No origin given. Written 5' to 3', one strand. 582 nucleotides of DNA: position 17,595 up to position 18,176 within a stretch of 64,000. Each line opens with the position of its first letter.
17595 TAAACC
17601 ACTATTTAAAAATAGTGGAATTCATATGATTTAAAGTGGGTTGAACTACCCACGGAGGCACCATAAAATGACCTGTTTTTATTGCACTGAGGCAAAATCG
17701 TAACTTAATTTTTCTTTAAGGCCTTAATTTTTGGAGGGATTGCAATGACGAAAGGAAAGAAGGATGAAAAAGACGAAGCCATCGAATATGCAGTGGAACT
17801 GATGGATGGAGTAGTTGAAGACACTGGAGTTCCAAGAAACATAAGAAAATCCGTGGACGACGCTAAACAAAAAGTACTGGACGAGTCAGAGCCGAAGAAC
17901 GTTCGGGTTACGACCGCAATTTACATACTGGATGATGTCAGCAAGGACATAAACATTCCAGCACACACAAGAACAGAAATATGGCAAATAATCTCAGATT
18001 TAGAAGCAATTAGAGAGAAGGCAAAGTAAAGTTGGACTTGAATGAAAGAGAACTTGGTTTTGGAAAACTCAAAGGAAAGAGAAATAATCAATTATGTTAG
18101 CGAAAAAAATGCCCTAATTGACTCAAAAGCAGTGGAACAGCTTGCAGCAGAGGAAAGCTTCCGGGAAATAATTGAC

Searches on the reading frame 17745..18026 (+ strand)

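Call 79: search_protein_families(library=pfam, proteins=[window:17745-18026:+], max_evalue=0.001)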
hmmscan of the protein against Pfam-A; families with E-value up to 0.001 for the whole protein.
window:17745-18026:+ (94 aa): 1 family
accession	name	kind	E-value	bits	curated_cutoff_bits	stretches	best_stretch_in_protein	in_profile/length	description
PF03685.18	UPF0147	-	1.6e-28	99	23.6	1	10-89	2-81/81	Uncharacterised protein family (UPF0147)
